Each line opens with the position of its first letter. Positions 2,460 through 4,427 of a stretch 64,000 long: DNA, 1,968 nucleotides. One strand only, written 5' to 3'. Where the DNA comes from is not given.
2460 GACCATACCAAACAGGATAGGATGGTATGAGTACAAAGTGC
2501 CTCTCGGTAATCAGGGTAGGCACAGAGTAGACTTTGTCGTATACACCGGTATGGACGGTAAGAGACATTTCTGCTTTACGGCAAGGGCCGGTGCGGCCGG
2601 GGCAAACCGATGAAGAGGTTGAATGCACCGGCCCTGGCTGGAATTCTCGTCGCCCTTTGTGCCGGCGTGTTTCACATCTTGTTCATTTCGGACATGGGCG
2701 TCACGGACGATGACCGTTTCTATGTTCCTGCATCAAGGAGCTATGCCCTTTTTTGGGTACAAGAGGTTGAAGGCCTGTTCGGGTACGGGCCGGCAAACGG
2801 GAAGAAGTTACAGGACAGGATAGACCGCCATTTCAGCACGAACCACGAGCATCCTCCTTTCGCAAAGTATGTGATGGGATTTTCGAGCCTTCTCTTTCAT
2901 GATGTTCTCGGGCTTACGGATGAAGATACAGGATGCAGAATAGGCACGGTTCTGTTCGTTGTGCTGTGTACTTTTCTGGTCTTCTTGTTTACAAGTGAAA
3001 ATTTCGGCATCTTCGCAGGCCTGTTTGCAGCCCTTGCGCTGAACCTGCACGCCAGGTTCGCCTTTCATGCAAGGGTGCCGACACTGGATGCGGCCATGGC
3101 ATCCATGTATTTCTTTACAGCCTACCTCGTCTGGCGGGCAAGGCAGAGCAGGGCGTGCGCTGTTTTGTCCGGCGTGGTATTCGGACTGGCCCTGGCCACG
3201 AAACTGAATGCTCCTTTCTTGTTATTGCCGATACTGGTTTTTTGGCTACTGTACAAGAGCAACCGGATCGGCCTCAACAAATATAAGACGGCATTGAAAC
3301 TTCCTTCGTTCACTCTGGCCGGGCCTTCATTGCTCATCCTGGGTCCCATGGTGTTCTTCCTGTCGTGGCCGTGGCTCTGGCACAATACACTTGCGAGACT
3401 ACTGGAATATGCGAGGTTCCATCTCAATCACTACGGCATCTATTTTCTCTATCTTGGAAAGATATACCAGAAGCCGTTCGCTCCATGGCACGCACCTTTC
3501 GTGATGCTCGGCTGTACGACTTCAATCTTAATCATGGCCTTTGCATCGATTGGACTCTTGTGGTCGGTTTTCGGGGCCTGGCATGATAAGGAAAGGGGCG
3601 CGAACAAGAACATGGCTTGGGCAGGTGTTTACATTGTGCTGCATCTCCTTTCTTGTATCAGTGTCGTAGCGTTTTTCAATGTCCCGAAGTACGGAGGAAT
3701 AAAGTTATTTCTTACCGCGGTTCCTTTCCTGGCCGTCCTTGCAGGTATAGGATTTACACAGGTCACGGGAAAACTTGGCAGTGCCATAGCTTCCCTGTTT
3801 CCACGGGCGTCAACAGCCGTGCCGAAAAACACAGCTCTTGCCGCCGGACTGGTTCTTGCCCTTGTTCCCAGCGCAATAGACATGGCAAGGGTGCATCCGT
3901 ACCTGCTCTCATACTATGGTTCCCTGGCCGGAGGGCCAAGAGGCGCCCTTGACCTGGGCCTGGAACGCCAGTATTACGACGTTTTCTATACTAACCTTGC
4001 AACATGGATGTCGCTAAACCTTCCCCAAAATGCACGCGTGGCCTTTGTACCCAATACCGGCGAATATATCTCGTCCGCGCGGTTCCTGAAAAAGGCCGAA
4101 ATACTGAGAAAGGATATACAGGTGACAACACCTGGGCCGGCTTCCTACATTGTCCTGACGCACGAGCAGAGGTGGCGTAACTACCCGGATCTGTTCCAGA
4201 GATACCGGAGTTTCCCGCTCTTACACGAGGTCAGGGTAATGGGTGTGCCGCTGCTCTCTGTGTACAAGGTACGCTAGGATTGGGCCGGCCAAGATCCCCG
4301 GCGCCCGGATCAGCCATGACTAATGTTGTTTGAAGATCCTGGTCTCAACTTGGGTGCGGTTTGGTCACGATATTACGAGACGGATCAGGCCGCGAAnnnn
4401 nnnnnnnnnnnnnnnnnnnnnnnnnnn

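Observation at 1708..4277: PMT/ArnT-like GT-C glycosyltransferase operon immediately downstream of a TD-repeat protein gene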

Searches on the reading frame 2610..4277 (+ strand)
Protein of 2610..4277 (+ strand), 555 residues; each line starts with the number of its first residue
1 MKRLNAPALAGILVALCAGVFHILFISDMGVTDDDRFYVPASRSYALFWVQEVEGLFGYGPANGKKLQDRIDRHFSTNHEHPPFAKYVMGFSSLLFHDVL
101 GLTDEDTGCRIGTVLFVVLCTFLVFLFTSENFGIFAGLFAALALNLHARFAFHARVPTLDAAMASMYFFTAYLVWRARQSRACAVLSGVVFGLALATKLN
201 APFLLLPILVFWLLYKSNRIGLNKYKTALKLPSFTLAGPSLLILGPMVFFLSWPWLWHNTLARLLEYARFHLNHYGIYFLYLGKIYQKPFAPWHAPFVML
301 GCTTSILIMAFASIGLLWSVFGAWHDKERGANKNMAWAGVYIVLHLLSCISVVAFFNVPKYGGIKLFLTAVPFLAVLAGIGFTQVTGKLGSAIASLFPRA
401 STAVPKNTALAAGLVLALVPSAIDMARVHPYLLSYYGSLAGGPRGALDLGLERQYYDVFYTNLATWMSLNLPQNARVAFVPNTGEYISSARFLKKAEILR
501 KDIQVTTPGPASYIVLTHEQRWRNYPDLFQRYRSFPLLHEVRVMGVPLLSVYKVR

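Call 3: search_protein_families(library=pfam, proteins=[window:2610-4277:+], max_evalue=1)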
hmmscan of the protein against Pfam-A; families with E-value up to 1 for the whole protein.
window:2610-4277:+ (555 aa): 1 family
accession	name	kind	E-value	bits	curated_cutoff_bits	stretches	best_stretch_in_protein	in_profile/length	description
PF13231.12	PMT_2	-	4e-13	50.3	26.1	1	81-224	2-141/160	Dolichyl-phosphate-mannose-protein mannosyltransferase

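Call 4: search_protein_families(library=ncbifam, proteins=[window:2610-4277:+], max_evalue=1)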
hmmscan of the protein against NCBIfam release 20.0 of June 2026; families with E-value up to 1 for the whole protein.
window:2610-4277:+ (555 aa): 2 families
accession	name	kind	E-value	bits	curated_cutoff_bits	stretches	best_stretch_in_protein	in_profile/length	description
NF004926.0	PRK06286.1-1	equivalog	0.021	15.2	130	1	307-375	5-69/84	putative monovalent cation/H+ antiporter subunit G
NF004928.0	PRK06286.1-3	equivalog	0.048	14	150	1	305-375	12-77/91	putative monovalent cation/H+ antiporter subunit G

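Call 6: search_solved_structures(query=window:2610-4277:+, max_evalue=1, show_alignments=2)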
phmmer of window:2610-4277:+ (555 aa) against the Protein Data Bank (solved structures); distinct sequences matched with E-value up to 1: 0.

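Call 7: find_homologous_proteins(query=window:2610-4277:+, max_evalue=0.001)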
Query window:2610-4277:+ (555 aa): 148 proteins with E <= 0.001 among 8000 candidates; the best 120 are listed.
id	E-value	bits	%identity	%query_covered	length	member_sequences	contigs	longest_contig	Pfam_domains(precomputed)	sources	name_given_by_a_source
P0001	0.0e+0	1264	100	100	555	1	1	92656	PF13231.13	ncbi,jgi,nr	ncbi:MAG: glycosyltransferase family 39 protein [Deltaproteobacteria bacterium]|nr:glycosyltransfera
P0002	1.2e-169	584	52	95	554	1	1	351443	PF02366.25,PF13231.13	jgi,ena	-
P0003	7.4e-127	442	44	95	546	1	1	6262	PF02366.25,PF13231.13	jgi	-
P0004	4.4e-124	433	42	95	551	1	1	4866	PF13231.13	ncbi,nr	ncbi:MAG: glycosyltransferase family 39 protein [Deltaproteobacteria bacterium]|nr:glycosyltransfera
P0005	8.5e-122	426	41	100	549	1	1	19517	PF13231.13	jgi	jgi:4-amino-4-deoxy-L-arabinose transferase-like glycosyltransferase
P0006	3.4e-121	424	44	98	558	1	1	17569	PF02366.25,PF13231.13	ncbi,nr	ncbi:MAG: glycosyltransferase family 39 protein [Deltaproteobacteria bacterium]|nr:glycosyltransfera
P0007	1.3e-120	422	40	96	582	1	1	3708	PF02366.25,PF13231.13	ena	-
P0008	1.6e-120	421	42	97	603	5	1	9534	PF02366.25,PF13231.13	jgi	jgi:hypothetical protein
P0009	8.8e-120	419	42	98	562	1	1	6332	PF02366.25,PF13231.13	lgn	-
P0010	3.1e-118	414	42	95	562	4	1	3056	PF02366.25,PF13231.13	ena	-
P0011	6.9e-118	413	42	95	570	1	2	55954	PF02366.25,PF13231.13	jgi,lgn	jgi:hypothetical protein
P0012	3.1e-116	407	42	97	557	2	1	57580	PF02366.25,PF13231.13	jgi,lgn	-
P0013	4.3e-116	407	41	95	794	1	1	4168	PF02366.25,PF13231.13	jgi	jgi:hypothetical protein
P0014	9.0e-116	406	43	95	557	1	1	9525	PF13231.13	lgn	-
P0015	3.2e-115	404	41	95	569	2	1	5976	PF02366.25,PF13231.13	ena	-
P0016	1.4e-114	402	41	95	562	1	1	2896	PF02366.25,PF13231.13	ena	-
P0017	5.2e-113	397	40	99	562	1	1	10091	PF02366.25,PF13231.13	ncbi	ncbi:MAG: hypothetical protein Kow0090_17730 [Myxococcota bacterium]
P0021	2.6e-106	375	42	100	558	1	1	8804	PF02366.25,PF13231.13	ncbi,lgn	-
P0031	2.6e-103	365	42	97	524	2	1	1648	PF02366.25,PF13231.13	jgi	jgi:4-amino-4-deoxy-L-arabinose transferase-like glycosyltransferase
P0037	2.3e-102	361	39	97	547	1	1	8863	PF02366.25,PF13231.13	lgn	-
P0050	7.5e-101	356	40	97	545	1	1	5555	PF02366.25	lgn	-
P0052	1.1e-100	356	38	93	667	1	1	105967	PF02366.25,PF13231.13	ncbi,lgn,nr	ncbi:MAG: glycosyltransferase family 39 protein [Deltaproteobacteria bacterium]|nr:glycosyltransfera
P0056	4.2e-100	354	39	99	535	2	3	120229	PF02366.25,PF13231.13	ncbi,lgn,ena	-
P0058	9.1e-100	353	37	98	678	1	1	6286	PF02366.25,PF13231.13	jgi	jgi:4-amino-4-deoxy-L-arabinose transferase-like glycosyltransferase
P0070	1.8e-97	345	37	99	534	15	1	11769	PF02366.25,PF13231.13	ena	-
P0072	4.6e-97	344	39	98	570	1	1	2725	PF02366.25,PF13231.13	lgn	-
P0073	1.0e-96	343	38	98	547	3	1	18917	PF02366.25,PF13231.13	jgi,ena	-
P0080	2.3e-95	338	39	95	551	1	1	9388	PF02366.25,PF13231.13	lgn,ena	-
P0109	2.6e-77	279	37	65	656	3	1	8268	PF02366.25,PF13231.13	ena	-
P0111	4.3e-74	268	36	97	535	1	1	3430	PF02366.25,PF13231.13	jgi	jgi:hypothetical protein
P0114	1.1e-52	198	30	98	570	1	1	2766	PF02366.25,PF13231.13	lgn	-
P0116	2.9e-51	193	33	82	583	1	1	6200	PF02366.25,PF13231.13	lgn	-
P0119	5.4e-47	179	33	79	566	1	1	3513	PF02366.25,PF13231.13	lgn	-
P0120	1.1e-46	178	30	99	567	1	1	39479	PF02366.25,PF13231.13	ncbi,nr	ncbi:MAG: hypothetical protein JWN44_3231 [Myxococcales bacterium]|nr:hypothetical protein [Myxococc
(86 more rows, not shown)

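Call 9: find_encoding_contigs(protein=P0002, flank=8000, max_places=2)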
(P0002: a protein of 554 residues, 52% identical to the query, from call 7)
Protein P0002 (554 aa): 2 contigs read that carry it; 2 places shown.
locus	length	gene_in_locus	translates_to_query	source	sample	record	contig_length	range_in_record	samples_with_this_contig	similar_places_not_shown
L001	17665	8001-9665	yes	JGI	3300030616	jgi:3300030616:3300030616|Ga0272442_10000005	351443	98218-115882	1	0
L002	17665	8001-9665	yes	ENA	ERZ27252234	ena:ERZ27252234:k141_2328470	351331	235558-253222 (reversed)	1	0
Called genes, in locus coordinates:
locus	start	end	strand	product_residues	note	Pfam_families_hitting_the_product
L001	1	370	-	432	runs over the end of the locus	PF03417:AAT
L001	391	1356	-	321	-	-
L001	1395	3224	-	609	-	PF13231:PMT_2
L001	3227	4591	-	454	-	PF04138:GtrA_DPMS_TM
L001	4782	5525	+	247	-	-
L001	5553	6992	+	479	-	-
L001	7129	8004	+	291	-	-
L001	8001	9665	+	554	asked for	PF02366:PMT (faint), PF13231:PMT_2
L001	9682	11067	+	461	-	PF13472:Lipase_GDSL_2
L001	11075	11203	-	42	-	-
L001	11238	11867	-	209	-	-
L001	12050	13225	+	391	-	PF16822:ALGX (faint), PF13472:Lipase_GDSL_2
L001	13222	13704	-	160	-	PF03061:4HBT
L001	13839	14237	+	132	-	PF00507:Oxidored_q4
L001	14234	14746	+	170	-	PF01058:Oxidored_q6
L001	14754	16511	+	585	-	PF00329:Complex1_30kDa, PF00346:Complex1_49kDa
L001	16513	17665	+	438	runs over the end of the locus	PF00146:NADHdh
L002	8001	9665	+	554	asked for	PF02366:PMT (faint), PF13231:PMT_2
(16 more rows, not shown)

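Call 10: find_encoding_contigs(protein=P0012, flank=8000, max_places=2)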
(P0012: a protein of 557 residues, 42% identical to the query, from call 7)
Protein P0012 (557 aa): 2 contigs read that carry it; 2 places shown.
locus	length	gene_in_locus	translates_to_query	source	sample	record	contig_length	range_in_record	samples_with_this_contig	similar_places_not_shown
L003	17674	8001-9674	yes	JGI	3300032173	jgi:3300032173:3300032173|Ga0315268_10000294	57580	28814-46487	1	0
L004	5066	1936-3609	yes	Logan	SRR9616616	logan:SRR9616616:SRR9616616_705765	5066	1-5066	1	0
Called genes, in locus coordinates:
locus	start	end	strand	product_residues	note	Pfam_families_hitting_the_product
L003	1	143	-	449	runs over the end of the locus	-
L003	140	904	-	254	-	PF05050:Methyltransf_21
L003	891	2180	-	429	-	PF00005:ABC_tran, PF14524:Wzt_C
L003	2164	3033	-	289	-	PF01061:ABC2_membrane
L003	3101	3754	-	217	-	-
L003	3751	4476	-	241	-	PF07638:Sigma70_ECF, PF04542:Sigma70_r2, PF08281:Sigma70_r4_2, PF04545:Sigma70_r4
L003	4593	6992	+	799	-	-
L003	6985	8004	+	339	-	-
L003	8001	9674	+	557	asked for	PF02366:PMT (weak), PF13231:PMT_2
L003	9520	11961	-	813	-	-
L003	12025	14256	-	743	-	-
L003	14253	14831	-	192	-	-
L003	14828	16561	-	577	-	PF00413:Peptidase_M10 (weak)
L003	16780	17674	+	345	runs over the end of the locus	PF08308:PEGA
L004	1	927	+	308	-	?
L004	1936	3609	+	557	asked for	PF02366:PMT (weak), PF13231:PMT_2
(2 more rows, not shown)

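Call 18: find_related_loci(query=A1, collection=genome_contigs, flank=10000)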
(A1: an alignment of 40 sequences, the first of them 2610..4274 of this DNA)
Query A1 (555 aa) in genome_contigs; peptide patterns used: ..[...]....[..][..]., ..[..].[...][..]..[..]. (x = any residue, [..] = any of these).
181 stretches matched a pattern; 95 encode a relative of the query (tblastn E <= 1e-3); the best 80 are kept; 80 distinct loci.
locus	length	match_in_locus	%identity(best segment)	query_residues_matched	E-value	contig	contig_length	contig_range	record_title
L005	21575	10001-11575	42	27-555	6e-124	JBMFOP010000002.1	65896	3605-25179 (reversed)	MAG: Myxococcota bacterium isolate KM4338-40 NODE_2_length_65896_cov_4.336180, whole genome shotgun sequence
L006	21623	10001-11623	41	9-555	2e-123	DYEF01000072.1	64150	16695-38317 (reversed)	MAG TPA_asm: Bdellovibrio sp. isolate Tomsk_43_40 Tomsk_k141_52728, whole genome shotgun sequence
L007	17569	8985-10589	44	9-553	7e-117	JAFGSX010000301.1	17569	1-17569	MAG: Deltaproteobacteria bacterium isolate Zod_Metabat.937 k87_7541268, whole genome shotgun sequence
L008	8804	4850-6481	42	3-555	2e-106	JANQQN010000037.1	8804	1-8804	MAG: Myxococcota bacterium isolate IP29b_bin.29 k99_3233491, whole genome shotgun sequence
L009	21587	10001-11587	39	3-552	1e-104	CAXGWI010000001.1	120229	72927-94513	MAG TPA_asm: uncultured Myxococcales bacterium isolate ERR594338_binner123_Refined_71 genome assembly, contig: ERZ118485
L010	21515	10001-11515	37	20-555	2e-104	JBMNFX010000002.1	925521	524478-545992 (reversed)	MAG: bacterium isolate SBF912LR0HQ0191 contig_59092, whole genome shotgun sequence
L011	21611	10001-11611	40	9-555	3e-103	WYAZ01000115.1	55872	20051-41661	MAG: Deltaproteobacteria bacterium isolate PRO2 k127_476356, whole genome shotgun sequence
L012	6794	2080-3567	37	28-555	5e-103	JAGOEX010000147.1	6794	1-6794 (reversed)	Bacterium isolate Go_SlDig_bin_48 Go_SlDig_36151_length_6794_cov_8.428529, whole genome shotgun sequence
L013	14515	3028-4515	38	28-555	1e-102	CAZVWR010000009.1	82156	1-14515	MAG TPA_asm: uncultured Spirochaetales bacterium isolate SRP220891_co1_470 genome assembly, contig: NODE_499_length_8215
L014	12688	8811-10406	39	19-552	5e-102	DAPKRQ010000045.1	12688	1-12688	MAG TPA_asm: Myxococcales bacterium LLY-WYZ-16_1 k141_263075, whole genome shotgun sequence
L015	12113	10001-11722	37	3-553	7e-102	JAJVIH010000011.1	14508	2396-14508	MAG: Myxococcota bacterium isolate Bin_71R c_000000008713, whole genome shotgun sequence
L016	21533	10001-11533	41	30-555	2e-100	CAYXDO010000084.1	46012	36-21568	MAG TPA_asm: uncultured Myxococcales bacterium isolate binchicken_co232_77 genome assembly, contig: NODE_1245_length_460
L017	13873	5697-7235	41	30-551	5e-100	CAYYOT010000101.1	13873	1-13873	MAG TPA_asm: uncultured Myxococcales bacterium isolate SRP128890_co1_37 genome assembly, contig: NODE_6697_length_13873_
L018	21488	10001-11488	37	27-554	2e-99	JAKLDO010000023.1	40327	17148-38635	MAG: bacterium isolate RA.bin111 RA.bin111_23, whole genome shotgun sequence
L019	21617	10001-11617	40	9-555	9e-100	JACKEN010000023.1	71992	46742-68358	MAG: Deltaproteobacteria bacterium isolate HK-STAS-MYXO-34 HK-STAS-MYXO-34_23, whole genome shotgun sequence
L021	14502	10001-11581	38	27-555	3e-98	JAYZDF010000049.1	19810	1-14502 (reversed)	MAG: Myxococcota bacterium isolate XB_MAG1247 DB_MAG1247_0049, whole genome shotgun sequence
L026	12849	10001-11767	36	7-555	2e-96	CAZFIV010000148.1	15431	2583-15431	MAG TPA_asm: uncultured Myxococcales bacterium isolate SRP128890_co1_208 genome assembly, contig: NODE_5920_length_15431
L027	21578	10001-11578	39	20-555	5e-96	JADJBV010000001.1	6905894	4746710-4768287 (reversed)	MAG: Deltaproteobacteria bacterium isolate Aved_18-Q3-R54-62_BAT3C.540 tig00000023-10-69002250, whole genome shotgun seq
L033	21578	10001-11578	41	26-555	1e-131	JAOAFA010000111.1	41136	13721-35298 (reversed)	MAG: Deltaproteobacteria bacterium isolate SKW273 k141_1484809, whole genome shotgun sequence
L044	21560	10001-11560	37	30-554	1e-87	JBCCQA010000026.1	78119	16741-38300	MAG: Myxococcota bacterium isolate P01_D01_bin.141 k141_993928_length_78119_cov_30.9292, whole genome shotgun sequence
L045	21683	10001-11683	40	30-555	2e-101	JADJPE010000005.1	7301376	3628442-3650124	MAG: Deltaproteobacteria bacterium isolate Fred_18-Q3-R57-64_BATAC.308 tig01546525-10-72987380, whole genome shotgun seq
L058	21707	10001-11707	31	13-553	3e-68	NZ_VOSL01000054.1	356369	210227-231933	Lujinxingia vulgaris strain TMQ2 scaffold55, whole genome shotgun sequence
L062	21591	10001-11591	44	9-551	3e-88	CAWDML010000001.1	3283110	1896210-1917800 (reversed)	MAG: uncultured delta proteobacterium isolate MFD04944.bin.2.99 genome assembly, contig: contig_11175, whole genome shot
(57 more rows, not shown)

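Call 27: predict_structure(alignment_id=A1)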
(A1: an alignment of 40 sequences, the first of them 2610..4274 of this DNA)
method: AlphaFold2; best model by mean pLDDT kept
length: 555 residues; sequences in the alignment: 40
mean_pLDDT: 92.5   pTM: 0.93
mean pLDDT of the five models: 92.5, 91.9, 91.6, 91.4, 91.0
residues with pLDDT >= 90: 452; 70-90: 78; 50-70: 20; < 50: 5
segments of 3 or more residues with pLDDT < 50: 361-363
pLDDT, mean of each block of 10 residues (from residue 1): 78 98 96 94 97 81 76 95 97 98 96 98 98 97 97 95 97 97 98 95 96 91 89 91 98 95 93 80 82 88 96 97 77 91 96 76 68 98 94 88 80 94 96 95 96 89 98 98 93 95 97 97 95 98 97 98
secondary structure, 60 per line:
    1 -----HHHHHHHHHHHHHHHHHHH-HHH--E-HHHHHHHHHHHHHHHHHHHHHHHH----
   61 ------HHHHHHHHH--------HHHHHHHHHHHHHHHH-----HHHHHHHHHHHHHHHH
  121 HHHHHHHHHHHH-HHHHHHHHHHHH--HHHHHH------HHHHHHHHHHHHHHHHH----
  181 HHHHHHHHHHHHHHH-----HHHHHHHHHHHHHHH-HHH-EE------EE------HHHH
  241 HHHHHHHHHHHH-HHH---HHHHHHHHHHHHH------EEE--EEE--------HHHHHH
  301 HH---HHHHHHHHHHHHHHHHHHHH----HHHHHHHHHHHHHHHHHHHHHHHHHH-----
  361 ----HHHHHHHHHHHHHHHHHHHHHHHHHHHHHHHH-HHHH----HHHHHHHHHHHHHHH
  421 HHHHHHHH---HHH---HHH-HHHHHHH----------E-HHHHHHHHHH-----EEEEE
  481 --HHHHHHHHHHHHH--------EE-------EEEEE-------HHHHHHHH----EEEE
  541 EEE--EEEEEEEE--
elements in order: H6-24 H33-56 H67-75 H84-99 H105-132 H134-145 H148-153 H160-176 H181-195 H201-215 H237-252 H260-272 E279-281 E284-286 H295-302 H306-325 H330-355 H365-396 H398-401 H406-428 H442-448 H461-470 E476-480 H483-495 E513-517 H525-532 E537-543 E546-553

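Call 32: find_encoding_contigs(protein=P0001, flank=10000, max_places=2)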
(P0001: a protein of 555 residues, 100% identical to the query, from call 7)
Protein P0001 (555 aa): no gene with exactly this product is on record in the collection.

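Call 33: fold_search(model_id=the predicted structure, library=pdb)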
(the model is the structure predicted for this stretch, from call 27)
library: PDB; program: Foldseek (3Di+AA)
matches with E <= 10: 589; with E <= 0.001: 23
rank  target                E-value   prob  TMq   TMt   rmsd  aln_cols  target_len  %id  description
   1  5ezm                  1.7e-09  1.00  0.47  0.48  13.4       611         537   15  Crystal Structure of ArnT from Cupriavidus metallidurans in the apo state (released 2016-02-17)
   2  5f15                  2.8e-09  1.00  0.45  0.46  13.3       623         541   15  Crystal Structure of ArnT from Cupriavidus metallidurans bound to Undecaprenyl phosphate (released 2016-02-17)
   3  8if8_C                1.3e-07  1.00  0.40  0.37  17.5       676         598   12  Arabinosyltransferase AftA (released 2023-05-31)
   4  9s6t_A                2.0e-07  1.00  0.49  0.55   8.1       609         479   11  Ternary cryo-EM structure of chicken ALG12 with Dol25-PP-GlcNAc2Man7, Dol25-P-Man, and Fab (released 2026-03-18)
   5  9n9j_I                2.9e-07  1.00  0.46  0.38  14.9       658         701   14  Structure of a GRP94 folding intermediate engaged with a CCDC134- and FKBP11-bound secretory translocon (released 2025-11-19)
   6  6ftg_5                3.1e-07  1.00  0.47  0.41  11.8       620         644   13  Subtomogram average of OST-containing ribosome-translocon complexes from canine rough microsomal membranes (released 2018-03-21)
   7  8b6l_I                5.5e-07  1.00  0.46  0.38  14.9       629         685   13  Subtomogram average of the human Sec61-TRAP-OSTA-translocon (released 2022-12-07)
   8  3wak                  8.6e-07  1.00  0.47  0.32  11.9       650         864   11  Crystal structure of the Archaeoglobus fulgidus oligosaccharyltransferase (O29867_ARCFU) in the apo form (released 2013-10-30)
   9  6ezn_F                1.5e-06  1.00  0.44  0.38  12.3       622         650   13  Cryo-EM structure of the yeast oligosaccharyltransferase (OST) complex (released 2018-01-17)
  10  6s7o_A                2.2e-06  1.00  0.48  0.41  11.9       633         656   12  Cryo-EM structure of human oligosaccharyltransferase complex OST-A (released 2019-12-18)
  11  8agb_A                2.2e-06  1.00  0.42  0.38  13.3       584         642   14  Structure of yeast oligosaccharylransferase complex with lipid-linked oligosaccharide bound (released 2022-12-07)
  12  7zlh_A                3.0e-06  1.00  0.42  0.37  14.6       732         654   12  Cryo-EM structure of C-mannosyltransferase CeDPY19, in apo state, bound to CMT2-Fab and anti-Fab nanobody (released 2023-01-11)
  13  8pn9_A                3.3e-06  1.00  0.48  0.41  12.7       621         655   14  Structure of human oligosaccharyltransferase OST-A complex bound to NGI-1 (released 2024-05-08)
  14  3waj                  4.1e-06  1.00  0.39  0.29  13.9       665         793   11  Crystal structure of the Archaeoglobus fulgidus oligosaccharyltransferase (O29867_ARCFU) complex with Zn and sulfate (released 2013-10-30)
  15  5gmy_A                5.4e-06  1.00  0.43  0.30  13.5       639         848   12  Crystal structure of the Archaeoglobus fulgidus oligosaccharyltransferase (O29867_ARCFU) tethered with an acceptor pep (released 2017-02-01)
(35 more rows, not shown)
